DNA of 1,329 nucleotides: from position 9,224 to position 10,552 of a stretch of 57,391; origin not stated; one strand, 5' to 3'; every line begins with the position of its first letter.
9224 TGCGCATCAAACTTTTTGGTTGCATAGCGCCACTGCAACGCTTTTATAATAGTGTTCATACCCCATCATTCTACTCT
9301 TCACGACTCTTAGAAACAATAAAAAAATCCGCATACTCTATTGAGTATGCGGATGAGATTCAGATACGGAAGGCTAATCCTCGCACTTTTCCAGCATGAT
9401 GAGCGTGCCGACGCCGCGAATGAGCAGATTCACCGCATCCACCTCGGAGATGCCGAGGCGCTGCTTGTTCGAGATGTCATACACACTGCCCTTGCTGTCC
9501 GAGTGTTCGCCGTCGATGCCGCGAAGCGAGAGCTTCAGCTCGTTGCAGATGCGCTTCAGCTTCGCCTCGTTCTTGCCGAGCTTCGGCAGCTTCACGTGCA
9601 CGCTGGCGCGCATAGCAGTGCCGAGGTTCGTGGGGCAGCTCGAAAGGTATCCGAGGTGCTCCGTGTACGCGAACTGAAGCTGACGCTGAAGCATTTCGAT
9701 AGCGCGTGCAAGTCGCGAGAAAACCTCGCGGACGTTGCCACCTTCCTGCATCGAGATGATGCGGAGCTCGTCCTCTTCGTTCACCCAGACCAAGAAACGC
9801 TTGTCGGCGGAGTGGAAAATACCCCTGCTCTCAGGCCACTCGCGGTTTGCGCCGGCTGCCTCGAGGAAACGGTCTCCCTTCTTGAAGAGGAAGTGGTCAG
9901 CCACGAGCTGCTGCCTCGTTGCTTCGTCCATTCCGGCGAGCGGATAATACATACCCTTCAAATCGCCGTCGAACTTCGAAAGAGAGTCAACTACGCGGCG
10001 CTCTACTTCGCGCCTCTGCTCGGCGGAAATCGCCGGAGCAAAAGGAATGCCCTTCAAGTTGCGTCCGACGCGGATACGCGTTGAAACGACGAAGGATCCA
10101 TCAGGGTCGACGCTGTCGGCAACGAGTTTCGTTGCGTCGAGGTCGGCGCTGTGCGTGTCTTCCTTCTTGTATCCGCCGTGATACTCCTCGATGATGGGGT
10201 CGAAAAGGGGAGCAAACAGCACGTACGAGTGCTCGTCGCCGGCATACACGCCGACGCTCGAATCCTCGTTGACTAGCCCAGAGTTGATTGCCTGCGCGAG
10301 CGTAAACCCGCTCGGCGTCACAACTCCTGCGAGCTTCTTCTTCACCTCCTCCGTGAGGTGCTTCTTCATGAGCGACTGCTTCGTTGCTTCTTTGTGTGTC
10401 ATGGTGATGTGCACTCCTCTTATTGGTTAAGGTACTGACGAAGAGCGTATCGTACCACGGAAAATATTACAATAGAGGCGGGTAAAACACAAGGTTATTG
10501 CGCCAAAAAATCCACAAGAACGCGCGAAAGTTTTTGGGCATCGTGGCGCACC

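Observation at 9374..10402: Metazoan-type arginine kinase in a CPR-like genome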

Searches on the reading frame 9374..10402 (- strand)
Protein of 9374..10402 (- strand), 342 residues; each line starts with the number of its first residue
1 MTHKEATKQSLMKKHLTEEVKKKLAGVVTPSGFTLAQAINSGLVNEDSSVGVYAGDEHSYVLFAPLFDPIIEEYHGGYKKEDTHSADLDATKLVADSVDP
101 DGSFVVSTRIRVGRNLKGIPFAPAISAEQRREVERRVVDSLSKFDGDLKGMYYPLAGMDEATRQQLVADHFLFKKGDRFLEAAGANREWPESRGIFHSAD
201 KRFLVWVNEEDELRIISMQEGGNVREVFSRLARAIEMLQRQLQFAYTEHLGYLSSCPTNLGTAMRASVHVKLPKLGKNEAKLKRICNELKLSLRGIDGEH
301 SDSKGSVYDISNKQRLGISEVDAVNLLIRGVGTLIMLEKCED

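Call 3: search_protein_families(library=pfam, proteins=[window:9374-10402:-])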
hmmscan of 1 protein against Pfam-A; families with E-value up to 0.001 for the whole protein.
window:9374-10402:- (342 aa): 2 families
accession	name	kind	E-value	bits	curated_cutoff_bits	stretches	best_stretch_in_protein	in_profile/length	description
PF00217.24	ATP-gua_Ptrans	-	3.3e-75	252.4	22.4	1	132-339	1-201/203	ATP:guanido phosphotransferase, C-terminal catalytic domain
PF02807.20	ATP-gua_PtransN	-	4.4e-28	98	25.7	1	8-72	3-67/67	ATP:guanido phosphotransferase, N-terminal domain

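Call 4: search_protein_families(library=ncbifam, proteins=[window:9374-10402:-])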
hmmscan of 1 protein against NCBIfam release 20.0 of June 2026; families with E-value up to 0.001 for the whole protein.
window:9374-10402:- (342 aa): 5 families
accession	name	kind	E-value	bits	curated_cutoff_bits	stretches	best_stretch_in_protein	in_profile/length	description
NF002194.0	PRK01059.1-4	equivalog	1.9e-45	155.5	385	1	100-338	10-242/345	protein arginine kinase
NF053707.1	PrArgKinMcsBBac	equivalog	2.7e-40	138.7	500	1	99-339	19-253/347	protein-arginine kinase McsB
NF002193.0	PRK01059.1-3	equivalog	2e-32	112.7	471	1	102-338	19-241/335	protein arginine kinase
NF002191.0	PRK01059.1-1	equivalog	4.9e-27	94.9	381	1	100-339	18-249/358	protein arginine kinase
NF002192.0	PRK01059.1-2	equivalog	1.8e-21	76.6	679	1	101-339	18-240/340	protein arginine kinase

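Call 5: search_solved_structures(query=window:9374-10402:-, show_alignments=2)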
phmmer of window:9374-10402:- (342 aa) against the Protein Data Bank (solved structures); distinct sequences matched with E-value up to 0.001: 49.
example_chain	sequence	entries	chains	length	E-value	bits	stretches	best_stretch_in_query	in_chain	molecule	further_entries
4rf6_A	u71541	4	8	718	4.5e-236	785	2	8-340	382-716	Arginine kinase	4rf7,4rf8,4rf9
4wo8_A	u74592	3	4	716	8.2e-170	567.2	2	10-339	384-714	Taurocyamine kinase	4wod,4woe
4bhl_A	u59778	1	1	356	1.1e-112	379.5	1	9-339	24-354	ARGININE KINASE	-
7re6_A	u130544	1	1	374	1.9e-112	378.7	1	9-339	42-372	Arginine kinase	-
1rl9_A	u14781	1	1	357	3.5e-112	377.9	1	8-340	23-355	Arginine kinase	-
1bg0_A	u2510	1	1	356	3.9e-112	377.7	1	8-340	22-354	ARGININE KINASE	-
1m15_A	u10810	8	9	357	4e-112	377.7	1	8-340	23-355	arginine kinase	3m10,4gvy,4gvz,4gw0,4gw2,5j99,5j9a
1p52_A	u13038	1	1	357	8.9e-112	376.5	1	8-340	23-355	Arginine kinase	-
4bg4_A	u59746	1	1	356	1e-111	376.3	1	9-339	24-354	ARGININE KINASE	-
1p50_A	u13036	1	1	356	1e-111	376.3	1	8-340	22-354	Arginine kinase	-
4bg4_B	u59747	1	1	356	1.1e-111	376.3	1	9-339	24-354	ARGININE KINASE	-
4am1_A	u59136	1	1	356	7.1e-111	373.6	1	9-339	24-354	ARGININE KINASE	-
1sd0_A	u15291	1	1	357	7.2e-111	373.6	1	8-340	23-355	Arginine kinase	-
9fho_A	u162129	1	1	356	1.4e-110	372.6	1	7-339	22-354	arginine kinase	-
5zhq_A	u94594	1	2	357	1.6e-110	372.4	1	9-339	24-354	Arginine kinase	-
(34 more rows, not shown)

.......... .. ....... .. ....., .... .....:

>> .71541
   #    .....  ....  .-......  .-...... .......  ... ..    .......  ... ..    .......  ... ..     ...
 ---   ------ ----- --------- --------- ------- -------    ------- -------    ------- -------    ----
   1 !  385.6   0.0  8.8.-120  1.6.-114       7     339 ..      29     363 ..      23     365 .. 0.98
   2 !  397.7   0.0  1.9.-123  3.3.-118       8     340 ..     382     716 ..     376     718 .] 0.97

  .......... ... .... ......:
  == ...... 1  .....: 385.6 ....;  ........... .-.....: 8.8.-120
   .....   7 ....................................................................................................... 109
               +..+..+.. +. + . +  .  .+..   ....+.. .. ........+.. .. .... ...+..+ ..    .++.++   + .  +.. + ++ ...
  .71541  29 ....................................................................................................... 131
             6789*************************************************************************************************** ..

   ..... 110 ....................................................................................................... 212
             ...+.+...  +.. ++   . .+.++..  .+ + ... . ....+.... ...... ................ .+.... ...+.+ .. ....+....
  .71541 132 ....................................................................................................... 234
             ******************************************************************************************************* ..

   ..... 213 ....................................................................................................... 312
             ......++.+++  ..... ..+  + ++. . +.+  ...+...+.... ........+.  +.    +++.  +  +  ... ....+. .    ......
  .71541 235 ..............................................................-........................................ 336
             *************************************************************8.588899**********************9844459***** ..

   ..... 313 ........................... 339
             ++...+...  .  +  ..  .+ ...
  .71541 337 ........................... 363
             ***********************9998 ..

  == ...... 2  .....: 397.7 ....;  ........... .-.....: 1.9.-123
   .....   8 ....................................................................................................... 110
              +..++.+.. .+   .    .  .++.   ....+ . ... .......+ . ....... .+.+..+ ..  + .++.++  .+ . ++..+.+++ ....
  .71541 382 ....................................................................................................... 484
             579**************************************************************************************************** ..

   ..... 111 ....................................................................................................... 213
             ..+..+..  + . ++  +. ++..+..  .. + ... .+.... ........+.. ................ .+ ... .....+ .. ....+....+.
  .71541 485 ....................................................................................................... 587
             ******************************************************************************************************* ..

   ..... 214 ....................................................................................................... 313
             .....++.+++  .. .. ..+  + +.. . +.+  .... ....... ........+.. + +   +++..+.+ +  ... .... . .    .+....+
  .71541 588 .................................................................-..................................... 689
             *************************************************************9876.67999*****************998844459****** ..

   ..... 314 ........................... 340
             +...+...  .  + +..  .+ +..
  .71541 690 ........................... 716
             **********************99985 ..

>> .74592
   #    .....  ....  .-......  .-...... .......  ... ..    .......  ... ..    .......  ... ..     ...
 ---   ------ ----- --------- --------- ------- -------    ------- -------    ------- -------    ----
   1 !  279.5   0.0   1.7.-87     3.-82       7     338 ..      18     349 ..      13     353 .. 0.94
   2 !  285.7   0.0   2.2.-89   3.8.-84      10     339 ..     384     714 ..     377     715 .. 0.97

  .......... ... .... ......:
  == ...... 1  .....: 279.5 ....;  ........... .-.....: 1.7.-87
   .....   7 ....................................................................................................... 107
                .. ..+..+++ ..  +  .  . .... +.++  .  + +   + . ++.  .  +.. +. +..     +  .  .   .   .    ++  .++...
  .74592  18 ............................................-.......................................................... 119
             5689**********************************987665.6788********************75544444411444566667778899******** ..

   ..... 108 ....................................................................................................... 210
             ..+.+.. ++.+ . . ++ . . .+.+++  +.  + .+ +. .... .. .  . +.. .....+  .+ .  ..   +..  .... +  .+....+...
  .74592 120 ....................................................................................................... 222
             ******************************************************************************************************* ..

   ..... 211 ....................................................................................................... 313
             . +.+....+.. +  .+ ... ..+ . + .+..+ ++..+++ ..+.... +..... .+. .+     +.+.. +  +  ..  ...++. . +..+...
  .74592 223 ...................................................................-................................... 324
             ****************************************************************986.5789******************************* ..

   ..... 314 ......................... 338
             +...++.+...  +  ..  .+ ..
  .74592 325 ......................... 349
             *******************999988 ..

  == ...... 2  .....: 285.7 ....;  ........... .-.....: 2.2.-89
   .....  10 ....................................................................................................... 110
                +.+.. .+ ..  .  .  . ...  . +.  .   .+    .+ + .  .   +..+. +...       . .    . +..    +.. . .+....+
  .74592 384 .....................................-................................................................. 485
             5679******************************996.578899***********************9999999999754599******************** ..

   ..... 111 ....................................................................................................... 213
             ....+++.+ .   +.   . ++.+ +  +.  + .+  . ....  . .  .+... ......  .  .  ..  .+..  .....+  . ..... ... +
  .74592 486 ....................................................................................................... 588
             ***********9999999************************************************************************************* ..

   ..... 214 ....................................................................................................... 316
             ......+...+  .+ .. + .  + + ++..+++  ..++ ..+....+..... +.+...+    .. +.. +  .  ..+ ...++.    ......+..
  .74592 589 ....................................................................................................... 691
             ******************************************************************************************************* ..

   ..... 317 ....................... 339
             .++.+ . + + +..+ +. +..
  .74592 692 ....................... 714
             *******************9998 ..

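Call 6: find_homologous_proteins(query=window:9374-10402:-)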
Query window:9374-10402:- (342 aa): 6043 proteins with E <= 0.001 among 8000 candidates; the best 120 are listed.
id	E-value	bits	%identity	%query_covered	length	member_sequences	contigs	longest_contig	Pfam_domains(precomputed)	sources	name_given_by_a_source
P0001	1.0e-223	759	100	100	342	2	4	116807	PF00217.25,PF02807.21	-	-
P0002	3.6e-189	646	88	97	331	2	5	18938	PF00217.25,PF02807.21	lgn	-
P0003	3.5e-178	610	81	100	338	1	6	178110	PF00217.25,PF02807.21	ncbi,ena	-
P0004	1.7e-177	607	81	100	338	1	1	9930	PF00217.25,PF02807.21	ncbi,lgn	-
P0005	5.6e-169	579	76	99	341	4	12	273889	PF00217.25,PF02807.21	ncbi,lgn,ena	-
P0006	7.7e-162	556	51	96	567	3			PF00217.25,PF02807.21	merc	-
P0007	1.9e-161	555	50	96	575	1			PF00217.25,PF02807.21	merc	-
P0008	2.9e-160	551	50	94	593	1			PF00217.25,PF02807.21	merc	-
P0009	2.9e-160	551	51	97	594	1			PF00217.25,PF02807.21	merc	-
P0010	7.7e-160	549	49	96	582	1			PF00217.25,PF02807.21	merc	-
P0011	3.0e-159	547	50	96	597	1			PF00217.25,PF02807.21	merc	-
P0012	2.9e-158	544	74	98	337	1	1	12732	PF00217.25,PF02807.21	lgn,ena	-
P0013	3.3e-158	544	50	98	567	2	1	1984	PF00217.25,PF02807.21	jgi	-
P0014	1.5e-157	542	50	96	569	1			PF00217.25,PF02807.21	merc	-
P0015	6.6e-157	540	52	96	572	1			PF00217.25,PF02807.21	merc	-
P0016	4.2e-156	537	49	89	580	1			PF00217.25,PF02807.21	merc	-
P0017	3.4e-155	534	49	96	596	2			PF00217.25,PF02807.21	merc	-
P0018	1.1e-154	532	52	80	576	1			PF00217.25,PF02807.21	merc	-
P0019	2.4e-154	531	49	96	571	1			PF00217.25,PF02807.21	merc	-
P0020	5.3e-154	530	50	90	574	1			PF00217.25,PF02807.21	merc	-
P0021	6.1e-154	530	50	96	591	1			PF00217.25,PF02807.21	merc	-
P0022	1.7e-153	529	52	96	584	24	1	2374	PF00217.25,PF02807.21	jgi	-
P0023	2.0e-153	528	50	96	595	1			PF00217.25,PF02807.21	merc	-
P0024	3.0e-153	528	50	96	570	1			PF00217.25,PF02807.21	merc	-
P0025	7.7e-152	523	51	96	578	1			PF00217.25,PF02807.21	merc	-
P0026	7.9e-152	523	49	96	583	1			PF00217.25,PF02807.21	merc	-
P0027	4.8e-151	520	52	80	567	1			PF00217.25,PF02807.21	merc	-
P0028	5.6e-150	517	51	79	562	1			PF00217.25,PF02807.21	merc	-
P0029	3.9e-149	514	49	80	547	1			PF00217.25,PF02807.21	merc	-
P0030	6.5e-149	513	51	96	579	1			PF00217.25,PF02807.21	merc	-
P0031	1.2e-148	513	49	96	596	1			PF00217.25,PF02807.21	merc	-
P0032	2.9e-148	511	50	80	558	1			PF00217.25,PF02807.21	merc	-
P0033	1.9e-147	509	53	77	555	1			PF00217.25,PF02807.21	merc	-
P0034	2.0e-147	509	51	96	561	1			PF00217.25,PF02807.21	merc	-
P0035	2.1e-147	508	51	96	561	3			PF00217.25,PF02807.21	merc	-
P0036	2.9e-147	508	51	97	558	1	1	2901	PF00217.25,PF02807.21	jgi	-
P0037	8.2e-147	507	49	96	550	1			PF00217.25,PF02807.21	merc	-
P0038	8.2e-147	507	52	82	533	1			PF00217.25,PF02807.21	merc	-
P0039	3.0e-146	505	53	80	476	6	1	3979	PF00217.25,PF02807.21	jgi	-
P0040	5.3e-146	504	67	99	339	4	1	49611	PF00217.25,PF02807.21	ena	-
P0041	5.6e-146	504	51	96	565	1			PF00217.25,PF02807.21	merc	-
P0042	6.7e-146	504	51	96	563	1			PF00217.25,PF02807.21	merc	-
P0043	1.2e-144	499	55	98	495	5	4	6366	PF00217.25,PF02807.21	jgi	jgi:protein-arginine kinase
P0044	1.4e-144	499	50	96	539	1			PF00217.25,PF02807.21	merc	-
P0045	3.2e-143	495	48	97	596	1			PF00217.25,PF02807.21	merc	-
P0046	5.7e-143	494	67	97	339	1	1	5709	PF00217.25,PF02807.21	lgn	-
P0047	7.2e-143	494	67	96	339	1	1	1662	PF00217.25,PF02807.21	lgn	-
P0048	1.0e-142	493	48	96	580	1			PF00217.25,PF02807.21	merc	-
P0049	2.0e-142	492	67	99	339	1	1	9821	PF00217.25,PF02807.21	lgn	-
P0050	5.3e-142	491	39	97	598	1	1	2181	PF00217.25,PF02807.21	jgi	-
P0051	5.7e-141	487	49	97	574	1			PF00217.25,PF02807.21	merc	-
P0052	6.6e-141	487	51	96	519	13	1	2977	PF00217.25,PF02807.21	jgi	-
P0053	7.1e-141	487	69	97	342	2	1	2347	PF00217.25,PF02807.21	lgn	-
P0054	1.6e-140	486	51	96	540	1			PF00217.25,PF02807.21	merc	-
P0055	2.3e-140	485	53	96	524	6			PF00217.25,PF02807.21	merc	-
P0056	2.6e-140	485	64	98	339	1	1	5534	PF00217.25,PF02807.21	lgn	-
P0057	4.2e-140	484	49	97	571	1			PF00217.25,PF02807.21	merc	-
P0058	5.3e-140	484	67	96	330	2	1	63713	PF00217.25,PF02807.21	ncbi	-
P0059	6.3e-140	484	50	96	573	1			PF00217.25,PF02807.21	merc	-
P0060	7.4e-140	484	52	96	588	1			PF00217.25,PF02807.21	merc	-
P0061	6.7e-139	481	65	98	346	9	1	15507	PF00217.25,PF02807.21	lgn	-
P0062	3.8e-137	475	50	96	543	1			PF00217.25,PF02807.21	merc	-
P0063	6.7e-137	474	50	97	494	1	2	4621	PF00217.25,PF02807.21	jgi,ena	-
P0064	1.1e-136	473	53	72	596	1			PF00217.25,PF02807.21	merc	-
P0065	1.2e-136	473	51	96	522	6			PF00217.25,PF02807.21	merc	-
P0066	1.4e-136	473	49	96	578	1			PF00217.25,PF02807.21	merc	-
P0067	1.8e-136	473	52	97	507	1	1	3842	PF00217.25,PF02807.21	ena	-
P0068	1.9e-136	472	50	94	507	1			PF00217.25,PF02807.21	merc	-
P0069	2.5e-136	472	65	98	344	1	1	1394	PF00217.25,PF02807.21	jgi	jgi:creatine kinase/arginine kinase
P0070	3.1e-136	472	45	96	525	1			PF00217.25,PF02807.21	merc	-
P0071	6.8e-136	471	64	98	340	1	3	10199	PF00217.25,PF02807.21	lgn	-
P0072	9.8e-136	470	52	93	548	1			PF00217.25,PF02807.21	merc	-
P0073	9.9e-136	470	66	95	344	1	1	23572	PF00217.25,PF02807.21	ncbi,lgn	-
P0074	1.9e-135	469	50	96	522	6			PF00217.25,PF02807.21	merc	-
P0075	2.1e-135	469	45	97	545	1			PF00217.25,PF02807.21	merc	-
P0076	2.4e-135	469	63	97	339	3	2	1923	PF00217.25,PF02807.21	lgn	-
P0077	8.1e-135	467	64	97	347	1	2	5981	PF00217.25,PF02807.21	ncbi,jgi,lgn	jgi:creatine kinase/arginine kinase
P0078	1.0e-134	467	64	97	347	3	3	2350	PF00217.25,PF02807.21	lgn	-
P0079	1.6e-134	466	53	68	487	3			PF00217.25,PF02807.21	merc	-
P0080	5.6e-134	464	50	96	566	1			PF00217.25,PF02807.21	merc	-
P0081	8.5e-134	464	51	96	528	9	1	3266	PF00217.25,PF02807.21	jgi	-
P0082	1.9e-133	463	49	96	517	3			PF00217.25,PF02807.21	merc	-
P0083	3.3e-133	462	62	98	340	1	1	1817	PF00217.25,PF02807.21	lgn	-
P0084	1.7e-132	459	51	67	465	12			PF00217.25,PF02807.21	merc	-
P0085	1.8e-132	459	63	99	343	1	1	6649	PF00217.25,PF02807.21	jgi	-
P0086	1.9e-132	459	51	68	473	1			PF00217.25,PF02807.21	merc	-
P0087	2.1e-132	459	50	96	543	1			PF00217.25,PF02807.21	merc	-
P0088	4.2e-132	458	65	96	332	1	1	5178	PF00217.25,PF02807.21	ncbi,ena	-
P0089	5.2e-132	458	64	97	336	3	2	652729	PF00217.25,PF02807.21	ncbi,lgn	-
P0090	6.2e-132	458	49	96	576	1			PF00217.25,PF02807.21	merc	-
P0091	1.0e-131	457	50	96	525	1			PF00217.25,PF02807.21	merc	-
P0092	1.1e-131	457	49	96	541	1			PF00217.25,PF02807.21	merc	-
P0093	1.1e-131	457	63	98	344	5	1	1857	PF00217.25,PF02807.21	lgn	-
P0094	1.4e-131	456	65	98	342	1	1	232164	PF00217.25,PF02807.21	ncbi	-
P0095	3.0e-131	455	60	96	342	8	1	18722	PF00217.25,PF02807.21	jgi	-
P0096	5.6e-131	455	60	99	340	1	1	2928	PF00217.25,PF02807.21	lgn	-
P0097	6.5e-131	454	66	96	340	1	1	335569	PF00217.25,PF02807.21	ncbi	-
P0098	1.1e-130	454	52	96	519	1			PF00217.25,PF02807.21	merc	-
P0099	1.3e-130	453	64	97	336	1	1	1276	PF00217.25,PF02807.21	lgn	-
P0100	1.7e-130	453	61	98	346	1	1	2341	PF00217.25,PF02807.21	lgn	-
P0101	1.8e-130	453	48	96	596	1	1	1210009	PF00217.25,PF02807.21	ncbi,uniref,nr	ncbi:unnamed protein product [Tetraodon nigroviridis]|uniref:creatine kinase n=1 Tax=Tetraodon nigro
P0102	1.8e-130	453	61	98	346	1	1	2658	PF00217.25,PF02807.21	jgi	-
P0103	3.3e-130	452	61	96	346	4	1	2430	PF00217.25,PF02807.21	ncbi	-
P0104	5.9e-130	451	62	97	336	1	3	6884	PF00217.25,PF02807.21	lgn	-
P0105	1.2e-129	450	63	97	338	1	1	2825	PF00217.25,PF02807.21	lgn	-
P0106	1.2e-129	450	60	98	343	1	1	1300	PF00217.25,PF02807.21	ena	-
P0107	1.5e-129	450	64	96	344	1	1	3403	PF00217.25,PF02807.21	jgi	jgi:protein-arginine kinase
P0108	1.7e-129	450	59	99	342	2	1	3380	PF00217.25,PF02807.21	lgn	-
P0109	2.0e-129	449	47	91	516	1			PF00217.25,PF02807.21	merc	-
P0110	2.1e-129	449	61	98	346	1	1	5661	PF00217.25,PF02807.21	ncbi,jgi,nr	ncbi:MAG: arginine kinase [Epsilonproteobacteria bacterium]|nr:MAG: arginine kinase [Campylobacterot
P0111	2.2e-129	449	60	97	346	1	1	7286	PF00217.25,PF02807.21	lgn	-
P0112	2.3e-129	449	60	97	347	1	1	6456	PF00217.25,PF02807.21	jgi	-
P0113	2.3e-129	449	65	95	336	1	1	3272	PF00217.25,PF02807.21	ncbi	-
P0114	2.4e-129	449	51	96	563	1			PF00217.25,PF02807.21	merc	-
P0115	2.9e-129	449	61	98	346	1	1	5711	PF00217.25,PF02807.21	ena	-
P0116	3.5e-129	449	62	97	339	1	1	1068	PF00217.25,PF02807.21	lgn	-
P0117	4.6e-129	448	50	96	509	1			PF00217.25,PF02807.21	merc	-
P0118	5.4e-129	448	60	97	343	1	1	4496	PF00217.25,PF02807.21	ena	-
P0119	5.6e-129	448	60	97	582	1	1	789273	PF00217.25,PF02807.21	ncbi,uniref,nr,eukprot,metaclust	ncbi:arginine kinase [Salpingoeca rosetta]|uniref:Arginine kinase n=1 Tax=Salpingoeca rosetta (strai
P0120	6.8e-129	448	61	98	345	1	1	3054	PF00217.25,PF02807.21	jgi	jgi:creatine kinase/arginine kinase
